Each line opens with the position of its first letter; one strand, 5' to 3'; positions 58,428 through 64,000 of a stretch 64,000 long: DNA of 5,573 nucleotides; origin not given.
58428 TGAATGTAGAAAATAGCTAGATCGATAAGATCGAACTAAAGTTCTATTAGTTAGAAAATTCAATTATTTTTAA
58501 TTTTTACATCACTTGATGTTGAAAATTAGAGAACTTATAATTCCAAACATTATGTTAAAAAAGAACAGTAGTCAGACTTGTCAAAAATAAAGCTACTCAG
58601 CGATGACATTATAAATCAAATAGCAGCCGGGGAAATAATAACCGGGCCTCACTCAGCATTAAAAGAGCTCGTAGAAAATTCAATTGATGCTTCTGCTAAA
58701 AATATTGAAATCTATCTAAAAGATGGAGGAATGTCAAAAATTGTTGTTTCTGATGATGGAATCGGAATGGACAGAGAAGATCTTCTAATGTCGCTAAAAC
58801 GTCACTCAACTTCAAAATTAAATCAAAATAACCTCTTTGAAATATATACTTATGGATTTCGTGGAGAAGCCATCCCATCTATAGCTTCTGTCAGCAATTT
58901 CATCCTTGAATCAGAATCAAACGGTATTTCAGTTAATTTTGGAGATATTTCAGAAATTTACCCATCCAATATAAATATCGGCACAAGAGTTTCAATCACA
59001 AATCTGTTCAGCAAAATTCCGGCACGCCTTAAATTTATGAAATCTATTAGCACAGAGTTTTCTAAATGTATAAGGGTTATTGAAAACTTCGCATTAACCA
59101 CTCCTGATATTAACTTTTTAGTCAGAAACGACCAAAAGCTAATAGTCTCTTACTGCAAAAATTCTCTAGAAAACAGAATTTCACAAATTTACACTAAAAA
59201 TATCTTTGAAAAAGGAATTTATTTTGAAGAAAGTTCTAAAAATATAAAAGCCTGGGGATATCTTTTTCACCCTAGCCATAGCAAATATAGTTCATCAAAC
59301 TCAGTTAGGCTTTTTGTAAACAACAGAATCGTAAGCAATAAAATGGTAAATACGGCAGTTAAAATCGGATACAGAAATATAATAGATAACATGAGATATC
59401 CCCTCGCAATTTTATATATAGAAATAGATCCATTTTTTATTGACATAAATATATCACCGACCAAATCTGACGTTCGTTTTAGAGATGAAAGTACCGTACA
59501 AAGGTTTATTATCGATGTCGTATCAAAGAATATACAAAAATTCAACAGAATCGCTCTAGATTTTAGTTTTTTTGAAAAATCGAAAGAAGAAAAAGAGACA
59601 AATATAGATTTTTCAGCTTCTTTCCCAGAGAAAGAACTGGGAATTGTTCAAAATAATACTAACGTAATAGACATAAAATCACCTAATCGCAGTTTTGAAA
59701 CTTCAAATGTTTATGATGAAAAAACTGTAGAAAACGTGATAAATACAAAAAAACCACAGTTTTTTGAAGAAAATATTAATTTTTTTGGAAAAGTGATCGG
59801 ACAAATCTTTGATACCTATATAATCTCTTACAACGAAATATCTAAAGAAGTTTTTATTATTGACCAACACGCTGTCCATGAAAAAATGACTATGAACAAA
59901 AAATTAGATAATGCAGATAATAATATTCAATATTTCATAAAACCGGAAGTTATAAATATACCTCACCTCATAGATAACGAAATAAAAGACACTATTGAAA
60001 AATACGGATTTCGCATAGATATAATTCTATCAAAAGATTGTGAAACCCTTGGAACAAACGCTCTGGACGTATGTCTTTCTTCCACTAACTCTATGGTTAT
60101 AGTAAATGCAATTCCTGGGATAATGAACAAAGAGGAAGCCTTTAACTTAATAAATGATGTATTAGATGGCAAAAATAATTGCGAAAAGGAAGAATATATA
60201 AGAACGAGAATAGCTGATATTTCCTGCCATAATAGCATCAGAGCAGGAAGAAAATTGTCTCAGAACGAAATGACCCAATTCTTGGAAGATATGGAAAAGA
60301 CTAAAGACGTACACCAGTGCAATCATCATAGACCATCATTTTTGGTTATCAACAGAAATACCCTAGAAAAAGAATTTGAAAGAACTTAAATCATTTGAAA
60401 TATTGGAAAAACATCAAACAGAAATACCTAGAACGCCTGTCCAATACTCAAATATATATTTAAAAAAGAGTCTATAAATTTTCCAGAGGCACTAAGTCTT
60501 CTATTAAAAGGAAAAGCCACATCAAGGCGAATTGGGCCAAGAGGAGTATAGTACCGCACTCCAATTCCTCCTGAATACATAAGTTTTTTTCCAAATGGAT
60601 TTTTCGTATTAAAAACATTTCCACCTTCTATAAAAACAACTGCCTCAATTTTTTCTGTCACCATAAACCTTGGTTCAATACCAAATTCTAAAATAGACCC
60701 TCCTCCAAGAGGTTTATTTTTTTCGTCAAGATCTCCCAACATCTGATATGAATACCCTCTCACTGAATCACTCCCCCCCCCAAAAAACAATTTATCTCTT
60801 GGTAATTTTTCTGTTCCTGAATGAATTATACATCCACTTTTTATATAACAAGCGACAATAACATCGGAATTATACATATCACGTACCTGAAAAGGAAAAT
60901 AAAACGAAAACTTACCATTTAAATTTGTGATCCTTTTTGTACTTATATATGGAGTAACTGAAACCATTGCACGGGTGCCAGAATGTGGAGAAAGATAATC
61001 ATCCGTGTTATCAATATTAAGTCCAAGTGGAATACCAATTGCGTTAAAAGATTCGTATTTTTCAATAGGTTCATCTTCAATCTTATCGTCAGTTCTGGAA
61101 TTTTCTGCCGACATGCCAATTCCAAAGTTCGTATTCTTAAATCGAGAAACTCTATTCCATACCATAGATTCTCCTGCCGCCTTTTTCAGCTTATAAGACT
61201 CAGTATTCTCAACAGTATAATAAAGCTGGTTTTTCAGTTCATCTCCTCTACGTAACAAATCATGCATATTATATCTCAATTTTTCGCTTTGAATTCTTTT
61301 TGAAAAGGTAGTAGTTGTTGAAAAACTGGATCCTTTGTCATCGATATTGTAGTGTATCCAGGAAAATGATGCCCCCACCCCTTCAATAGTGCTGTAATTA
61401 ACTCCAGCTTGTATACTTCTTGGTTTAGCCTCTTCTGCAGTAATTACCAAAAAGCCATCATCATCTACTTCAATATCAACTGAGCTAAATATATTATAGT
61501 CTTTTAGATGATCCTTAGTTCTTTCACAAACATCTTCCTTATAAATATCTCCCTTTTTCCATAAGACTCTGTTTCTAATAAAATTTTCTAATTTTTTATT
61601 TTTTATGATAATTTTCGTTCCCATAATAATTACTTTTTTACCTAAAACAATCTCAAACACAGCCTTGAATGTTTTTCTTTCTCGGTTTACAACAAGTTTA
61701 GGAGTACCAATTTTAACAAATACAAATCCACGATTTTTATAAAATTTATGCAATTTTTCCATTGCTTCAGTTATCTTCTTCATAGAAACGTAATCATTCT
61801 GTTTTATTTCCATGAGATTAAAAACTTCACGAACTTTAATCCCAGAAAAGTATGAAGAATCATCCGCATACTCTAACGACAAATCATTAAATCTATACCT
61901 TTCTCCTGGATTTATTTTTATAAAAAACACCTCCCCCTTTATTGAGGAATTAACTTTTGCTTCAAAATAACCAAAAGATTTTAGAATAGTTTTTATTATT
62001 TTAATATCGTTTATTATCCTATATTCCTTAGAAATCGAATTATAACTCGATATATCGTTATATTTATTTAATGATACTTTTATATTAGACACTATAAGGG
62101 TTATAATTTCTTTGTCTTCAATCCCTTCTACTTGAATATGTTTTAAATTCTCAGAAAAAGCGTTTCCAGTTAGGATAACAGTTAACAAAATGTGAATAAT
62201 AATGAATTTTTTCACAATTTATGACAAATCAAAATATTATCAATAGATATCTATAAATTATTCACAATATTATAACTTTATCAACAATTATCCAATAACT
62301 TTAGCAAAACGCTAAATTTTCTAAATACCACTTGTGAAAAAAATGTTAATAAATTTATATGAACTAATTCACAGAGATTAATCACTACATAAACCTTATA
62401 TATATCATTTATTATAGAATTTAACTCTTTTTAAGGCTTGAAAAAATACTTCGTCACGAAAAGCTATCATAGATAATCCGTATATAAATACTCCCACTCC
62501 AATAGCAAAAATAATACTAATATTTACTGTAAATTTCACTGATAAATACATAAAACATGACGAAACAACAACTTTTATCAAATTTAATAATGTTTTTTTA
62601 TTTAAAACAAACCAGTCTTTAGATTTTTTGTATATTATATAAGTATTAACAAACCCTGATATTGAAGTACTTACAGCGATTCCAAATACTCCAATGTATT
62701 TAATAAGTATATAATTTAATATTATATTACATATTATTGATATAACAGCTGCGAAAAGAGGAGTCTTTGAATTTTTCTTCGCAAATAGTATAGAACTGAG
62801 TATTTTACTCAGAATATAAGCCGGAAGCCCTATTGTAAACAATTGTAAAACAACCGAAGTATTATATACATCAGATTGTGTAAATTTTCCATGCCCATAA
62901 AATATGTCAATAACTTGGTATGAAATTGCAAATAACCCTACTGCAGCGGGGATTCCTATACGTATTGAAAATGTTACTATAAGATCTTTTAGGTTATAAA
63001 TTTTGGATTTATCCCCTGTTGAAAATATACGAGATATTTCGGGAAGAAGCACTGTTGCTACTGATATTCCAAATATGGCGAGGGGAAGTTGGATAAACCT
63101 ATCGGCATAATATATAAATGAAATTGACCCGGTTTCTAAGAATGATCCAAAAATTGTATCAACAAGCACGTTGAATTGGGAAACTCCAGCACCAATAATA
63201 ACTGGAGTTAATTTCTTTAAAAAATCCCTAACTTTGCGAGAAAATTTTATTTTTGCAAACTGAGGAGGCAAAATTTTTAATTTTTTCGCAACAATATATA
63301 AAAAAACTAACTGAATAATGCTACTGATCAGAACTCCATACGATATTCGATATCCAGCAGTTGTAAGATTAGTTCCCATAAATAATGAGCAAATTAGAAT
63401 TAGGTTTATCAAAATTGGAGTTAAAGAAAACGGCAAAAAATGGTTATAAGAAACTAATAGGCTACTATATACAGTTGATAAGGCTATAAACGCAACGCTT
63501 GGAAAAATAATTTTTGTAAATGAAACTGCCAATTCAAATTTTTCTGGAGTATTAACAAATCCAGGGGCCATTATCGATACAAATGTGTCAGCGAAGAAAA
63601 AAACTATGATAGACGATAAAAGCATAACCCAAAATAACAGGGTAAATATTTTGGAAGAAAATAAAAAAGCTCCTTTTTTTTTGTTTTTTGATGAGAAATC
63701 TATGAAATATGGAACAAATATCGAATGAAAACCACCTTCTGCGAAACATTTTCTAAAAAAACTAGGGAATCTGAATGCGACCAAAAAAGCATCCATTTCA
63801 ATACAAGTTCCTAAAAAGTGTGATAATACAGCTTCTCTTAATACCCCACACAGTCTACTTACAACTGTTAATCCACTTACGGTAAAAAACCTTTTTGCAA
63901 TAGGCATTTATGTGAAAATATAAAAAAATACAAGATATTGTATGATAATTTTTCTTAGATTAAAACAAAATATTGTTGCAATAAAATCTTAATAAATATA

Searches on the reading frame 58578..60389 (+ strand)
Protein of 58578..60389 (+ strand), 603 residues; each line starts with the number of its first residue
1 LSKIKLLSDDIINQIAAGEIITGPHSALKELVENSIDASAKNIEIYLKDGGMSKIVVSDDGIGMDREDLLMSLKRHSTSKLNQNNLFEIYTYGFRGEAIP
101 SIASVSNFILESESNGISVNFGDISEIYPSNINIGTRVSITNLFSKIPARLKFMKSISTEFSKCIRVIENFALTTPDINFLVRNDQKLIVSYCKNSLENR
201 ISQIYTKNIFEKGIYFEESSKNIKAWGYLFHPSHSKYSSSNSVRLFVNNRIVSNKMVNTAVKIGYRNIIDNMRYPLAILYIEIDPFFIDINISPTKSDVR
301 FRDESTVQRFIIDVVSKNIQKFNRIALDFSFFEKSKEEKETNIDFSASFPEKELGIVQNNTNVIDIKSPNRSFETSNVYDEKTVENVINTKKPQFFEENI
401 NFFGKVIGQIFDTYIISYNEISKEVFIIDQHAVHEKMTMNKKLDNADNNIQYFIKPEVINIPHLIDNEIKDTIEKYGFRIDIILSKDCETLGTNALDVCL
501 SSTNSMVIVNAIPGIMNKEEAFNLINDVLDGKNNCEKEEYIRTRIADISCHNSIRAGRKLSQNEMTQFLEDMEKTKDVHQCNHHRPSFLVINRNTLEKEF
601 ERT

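Call 10: search_protein_families(library=ncbifam, proteins=[window:58578-60389:+])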
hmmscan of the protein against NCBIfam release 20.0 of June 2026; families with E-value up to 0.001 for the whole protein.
window:58578-60389:+ (603 aa): 10 families
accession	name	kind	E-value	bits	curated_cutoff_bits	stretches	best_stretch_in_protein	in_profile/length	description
NF000953.0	PRK00095.2-4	equivalog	1.8e-122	410.3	693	1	3-602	2-610/611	DNA mismatch repair endonuclease MutL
TIGR00585.2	mutl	equivalog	1.5e-118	397.1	180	1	4-530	1-551/555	DNA mismatch repair endonuclease MutL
NF000949.0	PRK00095.1-2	equivalog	2.2e-117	393.7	750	2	1-334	4-340/634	DNA mismatch repair endonuclease MutL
NF000952.0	PRK00095.2-2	subfamily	7.2e-110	368.3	840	1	4-602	3-622/623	DNA mismatch repair endonuclease MutL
NF000950.0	PRK00095.1-3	equivalog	5.7e-103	345.5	756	2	1-377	1-384/641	DNA mismatch repair endonuclease MutL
NF000948.0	PRK00095.1-1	equivalog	1.5e-73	248.7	701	1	3-407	2-414/625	DNA mismatch repair endonuclease MutL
NF000951.0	PRK00095.2-1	equivalog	3.2e-68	230.8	391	1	1-602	2-549/559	DNA mismatch repair endonuclease MutL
NF000954.0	PRK00095.2-5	equivalog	4.1e-58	197.2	937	1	2-367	5-378/588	DNA mismatch repair endonuclease MutL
NF050001.1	restrict_BbrUII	equivalog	2.4e-07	29.7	550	1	27-69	24-64/659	BbrUII/HgiDII family restriction enzyme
NF041932.1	MzaB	equivalog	0.00011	20.7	850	1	26-84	14-73/480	MZA anti-phage system associated ATPase MzaB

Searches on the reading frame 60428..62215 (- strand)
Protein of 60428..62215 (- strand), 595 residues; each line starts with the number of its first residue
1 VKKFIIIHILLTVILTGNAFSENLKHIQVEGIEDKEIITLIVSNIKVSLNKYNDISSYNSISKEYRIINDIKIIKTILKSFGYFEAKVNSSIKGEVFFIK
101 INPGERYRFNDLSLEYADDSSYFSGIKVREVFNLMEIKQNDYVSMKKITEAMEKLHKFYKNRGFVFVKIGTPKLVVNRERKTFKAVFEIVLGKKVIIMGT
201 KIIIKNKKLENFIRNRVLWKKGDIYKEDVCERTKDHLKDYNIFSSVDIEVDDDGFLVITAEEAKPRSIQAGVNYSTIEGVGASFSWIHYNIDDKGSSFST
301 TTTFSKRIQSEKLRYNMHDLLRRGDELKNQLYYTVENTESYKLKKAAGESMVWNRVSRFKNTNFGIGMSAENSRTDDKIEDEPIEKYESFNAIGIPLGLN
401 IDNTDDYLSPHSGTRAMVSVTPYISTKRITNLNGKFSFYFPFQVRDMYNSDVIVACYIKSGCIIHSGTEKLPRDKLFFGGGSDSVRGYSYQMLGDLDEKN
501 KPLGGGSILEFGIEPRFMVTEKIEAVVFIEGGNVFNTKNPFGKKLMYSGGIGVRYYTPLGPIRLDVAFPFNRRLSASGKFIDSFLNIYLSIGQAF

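Call 28: search_protein_families(library=pfam, proteins=[window:60428-62215:-], max_evalue=0.0001)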
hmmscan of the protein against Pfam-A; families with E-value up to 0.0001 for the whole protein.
window:60428-62215:- (595 aa): 2 families
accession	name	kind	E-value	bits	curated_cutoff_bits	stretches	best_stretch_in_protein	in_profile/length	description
PF01103.29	Omp85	-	1.2e-36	127.4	24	1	294-595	5-325/325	Omp85 superfamily domain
PF07244.20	POTRA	-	2.3e-13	51.1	21.3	1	129-190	17-77/79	Surface antigen variable number repeat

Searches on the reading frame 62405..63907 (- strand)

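Call 28: search_protein_families(library=pfam, proteins=[window:62405-63907:-], max_evalue=0.0001)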
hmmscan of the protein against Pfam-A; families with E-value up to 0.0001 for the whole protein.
window:62405-63907:- (500 aa): 2 families
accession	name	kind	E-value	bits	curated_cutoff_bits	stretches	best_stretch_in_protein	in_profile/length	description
PF03023.19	MurJ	-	1e-102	344.6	27.4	1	29-460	2-430/451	Lipid II flippase MurJ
PF01554.23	MatE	-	3.7e-07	30.4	24.9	1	248-400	14-161/161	MatE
